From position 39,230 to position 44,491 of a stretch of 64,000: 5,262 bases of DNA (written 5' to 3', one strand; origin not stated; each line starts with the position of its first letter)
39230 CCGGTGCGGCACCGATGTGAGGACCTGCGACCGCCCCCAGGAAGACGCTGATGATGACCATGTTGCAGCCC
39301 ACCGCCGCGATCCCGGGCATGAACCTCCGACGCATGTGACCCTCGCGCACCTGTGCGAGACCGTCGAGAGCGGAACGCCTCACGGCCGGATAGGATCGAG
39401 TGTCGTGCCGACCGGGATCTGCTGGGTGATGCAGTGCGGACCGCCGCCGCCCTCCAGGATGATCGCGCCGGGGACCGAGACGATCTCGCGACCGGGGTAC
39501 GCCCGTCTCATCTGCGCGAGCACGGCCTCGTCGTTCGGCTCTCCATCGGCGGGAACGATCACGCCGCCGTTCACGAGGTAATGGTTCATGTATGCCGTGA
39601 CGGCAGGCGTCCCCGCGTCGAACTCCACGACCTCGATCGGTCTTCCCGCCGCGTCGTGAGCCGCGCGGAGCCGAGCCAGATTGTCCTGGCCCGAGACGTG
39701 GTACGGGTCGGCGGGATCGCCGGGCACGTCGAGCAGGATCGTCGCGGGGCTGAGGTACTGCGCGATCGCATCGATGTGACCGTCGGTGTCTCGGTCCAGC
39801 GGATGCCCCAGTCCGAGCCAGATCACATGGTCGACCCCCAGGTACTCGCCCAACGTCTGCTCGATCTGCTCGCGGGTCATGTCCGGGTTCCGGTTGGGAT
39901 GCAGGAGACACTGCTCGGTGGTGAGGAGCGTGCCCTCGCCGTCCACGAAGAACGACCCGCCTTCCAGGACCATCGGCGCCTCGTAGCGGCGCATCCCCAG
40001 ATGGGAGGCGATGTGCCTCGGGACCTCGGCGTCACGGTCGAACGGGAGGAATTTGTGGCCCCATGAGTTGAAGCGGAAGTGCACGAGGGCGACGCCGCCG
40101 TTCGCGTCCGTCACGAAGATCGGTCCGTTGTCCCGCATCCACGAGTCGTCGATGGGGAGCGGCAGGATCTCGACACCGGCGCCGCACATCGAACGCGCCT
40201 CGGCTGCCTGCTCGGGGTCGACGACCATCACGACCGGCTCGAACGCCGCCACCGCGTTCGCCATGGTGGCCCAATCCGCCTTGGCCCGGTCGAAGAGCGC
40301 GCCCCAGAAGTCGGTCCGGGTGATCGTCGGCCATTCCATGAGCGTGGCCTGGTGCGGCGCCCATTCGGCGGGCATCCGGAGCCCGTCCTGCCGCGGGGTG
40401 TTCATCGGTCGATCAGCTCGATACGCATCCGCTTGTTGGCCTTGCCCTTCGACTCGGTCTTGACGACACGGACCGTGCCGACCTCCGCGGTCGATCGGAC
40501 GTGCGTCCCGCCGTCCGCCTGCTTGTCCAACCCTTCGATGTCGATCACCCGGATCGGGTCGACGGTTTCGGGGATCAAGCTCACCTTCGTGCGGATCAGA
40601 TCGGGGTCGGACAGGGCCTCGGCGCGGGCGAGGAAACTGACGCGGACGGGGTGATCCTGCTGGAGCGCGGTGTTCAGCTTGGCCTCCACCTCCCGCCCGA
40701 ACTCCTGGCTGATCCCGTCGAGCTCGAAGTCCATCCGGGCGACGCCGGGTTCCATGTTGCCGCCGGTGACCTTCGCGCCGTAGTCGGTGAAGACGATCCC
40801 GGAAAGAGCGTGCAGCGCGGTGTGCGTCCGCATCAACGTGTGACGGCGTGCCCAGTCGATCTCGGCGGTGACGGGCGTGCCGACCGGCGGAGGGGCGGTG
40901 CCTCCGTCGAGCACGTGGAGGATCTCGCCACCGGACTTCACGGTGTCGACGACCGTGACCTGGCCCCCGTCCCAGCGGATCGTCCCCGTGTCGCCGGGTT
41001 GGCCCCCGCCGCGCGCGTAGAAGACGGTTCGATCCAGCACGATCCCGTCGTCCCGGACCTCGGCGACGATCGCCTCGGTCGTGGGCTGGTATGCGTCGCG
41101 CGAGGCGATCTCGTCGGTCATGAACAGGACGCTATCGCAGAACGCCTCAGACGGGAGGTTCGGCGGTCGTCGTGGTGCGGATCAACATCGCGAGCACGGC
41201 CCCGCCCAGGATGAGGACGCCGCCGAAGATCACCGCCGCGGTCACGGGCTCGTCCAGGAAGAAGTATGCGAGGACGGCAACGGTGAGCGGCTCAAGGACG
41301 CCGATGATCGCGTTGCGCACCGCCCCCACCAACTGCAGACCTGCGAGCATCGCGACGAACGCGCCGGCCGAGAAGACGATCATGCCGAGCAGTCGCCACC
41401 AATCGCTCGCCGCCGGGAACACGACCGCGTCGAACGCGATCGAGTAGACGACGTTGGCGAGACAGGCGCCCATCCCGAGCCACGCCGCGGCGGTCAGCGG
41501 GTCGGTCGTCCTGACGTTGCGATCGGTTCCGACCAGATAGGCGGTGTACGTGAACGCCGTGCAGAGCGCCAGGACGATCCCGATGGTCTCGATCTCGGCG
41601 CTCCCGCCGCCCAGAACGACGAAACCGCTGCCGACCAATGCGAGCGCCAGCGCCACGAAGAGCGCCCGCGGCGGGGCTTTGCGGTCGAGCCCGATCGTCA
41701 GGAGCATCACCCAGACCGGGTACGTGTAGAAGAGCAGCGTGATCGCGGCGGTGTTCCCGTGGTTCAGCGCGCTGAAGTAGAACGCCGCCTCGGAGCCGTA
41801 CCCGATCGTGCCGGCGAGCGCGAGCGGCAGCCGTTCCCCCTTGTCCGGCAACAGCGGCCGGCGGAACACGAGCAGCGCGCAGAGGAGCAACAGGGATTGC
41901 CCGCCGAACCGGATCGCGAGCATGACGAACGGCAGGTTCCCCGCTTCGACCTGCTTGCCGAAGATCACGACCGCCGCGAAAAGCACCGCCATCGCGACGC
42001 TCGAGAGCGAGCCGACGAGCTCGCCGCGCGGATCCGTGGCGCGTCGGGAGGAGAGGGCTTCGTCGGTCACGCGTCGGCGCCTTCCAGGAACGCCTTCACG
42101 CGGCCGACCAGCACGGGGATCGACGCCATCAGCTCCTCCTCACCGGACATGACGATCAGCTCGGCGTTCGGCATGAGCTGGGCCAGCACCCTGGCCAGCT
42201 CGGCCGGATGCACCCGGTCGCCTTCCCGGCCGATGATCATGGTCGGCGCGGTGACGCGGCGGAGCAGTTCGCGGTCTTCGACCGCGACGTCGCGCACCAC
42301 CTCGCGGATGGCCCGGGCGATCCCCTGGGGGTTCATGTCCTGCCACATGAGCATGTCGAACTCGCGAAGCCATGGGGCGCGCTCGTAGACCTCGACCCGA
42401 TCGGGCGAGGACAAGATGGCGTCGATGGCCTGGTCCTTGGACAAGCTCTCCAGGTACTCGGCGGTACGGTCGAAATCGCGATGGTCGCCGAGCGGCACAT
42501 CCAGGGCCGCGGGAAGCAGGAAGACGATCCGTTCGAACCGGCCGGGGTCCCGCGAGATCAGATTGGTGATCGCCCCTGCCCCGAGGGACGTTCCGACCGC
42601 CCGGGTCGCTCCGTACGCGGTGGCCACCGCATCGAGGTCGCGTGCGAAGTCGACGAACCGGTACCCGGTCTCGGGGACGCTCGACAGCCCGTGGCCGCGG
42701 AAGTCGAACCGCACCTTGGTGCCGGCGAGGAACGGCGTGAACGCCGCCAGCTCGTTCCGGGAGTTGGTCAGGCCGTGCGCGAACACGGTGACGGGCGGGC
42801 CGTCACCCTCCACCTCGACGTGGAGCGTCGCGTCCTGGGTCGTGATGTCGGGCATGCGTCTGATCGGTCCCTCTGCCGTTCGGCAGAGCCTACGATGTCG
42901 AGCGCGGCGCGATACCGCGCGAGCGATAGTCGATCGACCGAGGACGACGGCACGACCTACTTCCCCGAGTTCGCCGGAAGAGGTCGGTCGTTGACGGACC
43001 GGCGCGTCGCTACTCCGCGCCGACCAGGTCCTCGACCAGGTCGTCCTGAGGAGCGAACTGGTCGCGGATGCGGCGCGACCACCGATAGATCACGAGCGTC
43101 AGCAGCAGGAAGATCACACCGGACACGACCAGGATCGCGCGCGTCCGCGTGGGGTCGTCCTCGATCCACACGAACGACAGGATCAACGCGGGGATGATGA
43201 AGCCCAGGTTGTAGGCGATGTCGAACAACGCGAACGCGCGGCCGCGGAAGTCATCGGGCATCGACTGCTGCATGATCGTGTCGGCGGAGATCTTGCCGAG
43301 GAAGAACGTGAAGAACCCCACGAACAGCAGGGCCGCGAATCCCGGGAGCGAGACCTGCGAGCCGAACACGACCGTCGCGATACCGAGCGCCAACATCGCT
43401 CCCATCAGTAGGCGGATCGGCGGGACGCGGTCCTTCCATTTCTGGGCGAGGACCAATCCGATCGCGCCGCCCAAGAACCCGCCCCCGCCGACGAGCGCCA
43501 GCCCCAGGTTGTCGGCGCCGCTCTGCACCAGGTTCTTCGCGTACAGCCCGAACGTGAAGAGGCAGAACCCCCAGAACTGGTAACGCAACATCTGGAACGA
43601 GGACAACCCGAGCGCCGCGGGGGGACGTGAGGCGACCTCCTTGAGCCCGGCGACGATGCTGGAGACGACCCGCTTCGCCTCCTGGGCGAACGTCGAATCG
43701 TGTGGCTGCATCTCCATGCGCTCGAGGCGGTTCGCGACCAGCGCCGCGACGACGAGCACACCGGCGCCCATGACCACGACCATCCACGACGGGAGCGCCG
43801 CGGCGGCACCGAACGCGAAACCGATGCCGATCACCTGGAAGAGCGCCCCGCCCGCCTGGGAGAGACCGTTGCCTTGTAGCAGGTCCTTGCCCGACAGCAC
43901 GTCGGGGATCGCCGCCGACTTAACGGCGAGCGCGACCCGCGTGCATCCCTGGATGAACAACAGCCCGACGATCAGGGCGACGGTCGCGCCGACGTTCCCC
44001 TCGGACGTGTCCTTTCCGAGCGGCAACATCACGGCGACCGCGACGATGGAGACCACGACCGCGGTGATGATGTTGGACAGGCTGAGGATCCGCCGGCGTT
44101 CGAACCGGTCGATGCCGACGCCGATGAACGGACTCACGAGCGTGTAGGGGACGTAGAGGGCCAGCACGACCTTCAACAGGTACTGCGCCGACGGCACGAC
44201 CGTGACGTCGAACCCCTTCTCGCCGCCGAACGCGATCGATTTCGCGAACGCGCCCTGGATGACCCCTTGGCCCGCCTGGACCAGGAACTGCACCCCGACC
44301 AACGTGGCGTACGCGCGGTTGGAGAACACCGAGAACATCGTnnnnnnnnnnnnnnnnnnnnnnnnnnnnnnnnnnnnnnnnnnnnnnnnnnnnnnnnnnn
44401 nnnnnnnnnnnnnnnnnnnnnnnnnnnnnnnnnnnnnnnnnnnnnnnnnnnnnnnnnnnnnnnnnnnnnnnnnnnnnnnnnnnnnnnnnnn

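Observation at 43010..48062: GT-C-like polytopic module fused to a complete MFS transporter, translationally adjacent to an AlkP/NPP-family enzyme: a candidate envelope-modification system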

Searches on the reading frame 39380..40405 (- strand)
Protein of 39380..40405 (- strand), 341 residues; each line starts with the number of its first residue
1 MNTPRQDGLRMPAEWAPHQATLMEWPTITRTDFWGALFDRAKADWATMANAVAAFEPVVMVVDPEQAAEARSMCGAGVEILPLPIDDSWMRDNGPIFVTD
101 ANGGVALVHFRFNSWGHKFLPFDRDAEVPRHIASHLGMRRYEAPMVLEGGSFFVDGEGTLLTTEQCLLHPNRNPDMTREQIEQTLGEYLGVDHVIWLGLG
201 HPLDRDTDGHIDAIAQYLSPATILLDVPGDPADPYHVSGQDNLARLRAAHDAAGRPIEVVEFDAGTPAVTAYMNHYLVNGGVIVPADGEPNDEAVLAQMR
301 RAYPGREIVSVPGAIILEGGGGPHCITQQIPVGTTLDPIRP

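Call 8: search_protein_families(library=pfam, proteins=[window:39380-40405:-], max_evalue=0.001)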
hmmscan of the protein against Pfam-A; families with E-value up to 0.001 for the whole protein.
window:39380-40405:- (341 aa): 1 family
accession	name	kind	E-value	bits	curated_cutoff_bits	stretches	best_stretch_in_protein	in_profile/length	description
PF04371.20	PAD_porph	-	2.9e-104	349.2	25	1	10-331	1-321/321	Porphyromonas-type peptidyl-arginine deiminase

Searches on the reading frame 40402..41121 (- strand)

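Call 8: search_protein_families(library=pfam, proteins=[window:40402-41121:-], max_evalue=0.001)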
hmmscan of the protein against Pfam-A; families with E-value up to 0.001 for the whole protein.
window:40402-41121:- (239 aa): 2 families
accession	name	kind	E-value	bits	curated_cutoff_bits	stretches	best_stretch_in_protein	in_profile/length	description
PF01411.24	tRNA-synt_2c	-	1.5e-15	57.2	30.3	1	16-92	476-552/552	tRNA synthetases class II (A)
PF07973.19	tRNA_SAD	-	1.2e-10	41.6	24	1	190-231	1-42/44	Threonyl and Alanyl tRNA synthetase second additional domain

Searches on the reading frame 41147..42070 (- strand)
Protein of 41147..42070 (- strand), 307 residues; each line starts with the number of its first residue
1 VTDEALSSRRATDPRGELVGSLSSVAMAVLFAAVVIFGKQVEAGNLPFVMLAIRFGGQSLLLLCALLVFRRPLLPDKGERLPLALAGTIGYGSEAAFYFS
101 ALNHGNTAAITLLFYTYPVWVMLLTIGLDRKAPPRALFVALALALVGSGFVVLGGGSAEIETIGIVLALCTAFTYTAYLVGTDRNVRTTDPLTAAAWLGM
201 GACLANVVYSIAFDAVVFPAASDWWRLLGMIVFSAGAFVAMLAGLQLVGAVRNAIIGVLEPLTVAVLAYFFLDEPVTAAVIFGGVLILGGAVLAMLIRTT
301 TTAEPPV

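Call 8: search_protein_families(library=pfam, proteins=[window:41147-42070:-], max_evalue=0.001)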
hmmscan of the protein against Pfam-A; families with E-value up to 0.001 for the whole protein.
window:41147-42070:- (307 aa): 1 family
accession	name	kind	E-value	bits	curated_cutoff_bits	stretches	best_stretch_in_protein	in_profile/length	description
PF00892.27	EamA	-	5.2e-27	95.2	28.2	2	163-295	2-134/135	EamA-like transporter family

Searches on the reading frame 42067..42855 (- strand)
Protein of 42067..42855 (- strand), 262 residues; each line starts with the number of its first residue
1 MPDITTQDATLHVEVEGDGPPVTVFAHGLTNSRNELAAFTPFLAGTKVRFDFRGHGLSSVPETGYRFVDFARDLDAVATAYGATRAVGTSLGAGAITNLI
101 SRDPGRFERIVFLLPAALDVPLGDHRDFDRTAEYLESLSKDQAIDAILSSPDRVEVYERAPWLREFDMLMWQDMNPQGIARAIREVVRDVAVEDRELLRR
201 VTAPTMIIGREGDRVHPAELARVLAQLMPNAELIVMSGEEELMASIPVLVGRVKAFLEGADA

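Call 8: search_protein_families(library=pfam, proteins=[window:42067-42855:-], max_evalue=0.001)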
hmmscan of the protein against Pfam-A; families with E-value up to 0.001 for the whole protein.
window:42067-42855:- (262 aa): 3 families
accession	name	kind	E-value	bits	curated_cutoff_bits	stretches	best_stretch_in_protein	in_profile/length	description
PF00561.26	Abhydrolase_1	-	6.3e-14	52.7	25.8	1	24-238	4-235/245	alpha/beta hydrolase fold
PF12697.13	Abhydrolase_6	-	1.4e-10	42.7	26.3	1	24-236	2-199/217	Alpha/beta hydrolase family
PF12146.15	Hydrolase_4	-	5.4e-07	29.6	27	1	23-229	7-218/239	Serine aminopeptidase, S33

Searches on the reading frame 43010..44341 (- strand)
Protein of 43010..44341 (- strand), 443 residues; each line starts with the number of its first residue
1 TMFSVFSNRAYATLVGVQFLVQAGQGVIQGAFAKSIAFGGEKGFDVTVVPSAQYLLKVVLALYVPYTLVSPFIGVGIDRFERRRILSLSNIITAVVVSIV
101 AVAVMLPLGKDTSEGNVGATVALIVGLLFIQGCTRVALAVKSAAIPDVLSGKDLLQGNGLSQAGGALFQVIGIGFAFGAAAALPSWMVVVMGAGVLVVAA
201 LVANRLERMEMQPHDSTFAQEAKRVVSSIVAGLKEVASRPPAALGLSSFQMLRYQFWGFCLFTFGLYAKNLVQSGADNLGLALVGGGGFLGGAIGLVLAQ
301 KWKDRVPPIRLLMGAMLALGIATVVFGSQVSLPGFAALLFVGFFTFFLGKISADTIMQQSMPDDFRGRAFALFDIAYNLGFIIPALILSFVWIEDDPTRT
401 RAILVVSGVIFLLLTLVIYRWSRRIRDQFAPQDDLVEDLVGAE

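Call 46: search_solved_structures(query=window:43010-44341:-, max_evalue=0.01)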
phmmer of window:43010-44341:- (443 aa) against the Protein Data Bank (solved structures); distinct sequences matched with E-value up to 0.01: 0.
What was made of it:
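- Closest known: MFS lipid transporters: LtaA, LplT, MFSD2A, Spns2 and Rv1410. Different: It has no sequence match to any solved MFS at E <= 0.01 (call 46).
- Tried and rejected: A PDB sequence search with the MFS half found nothing (call 46).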
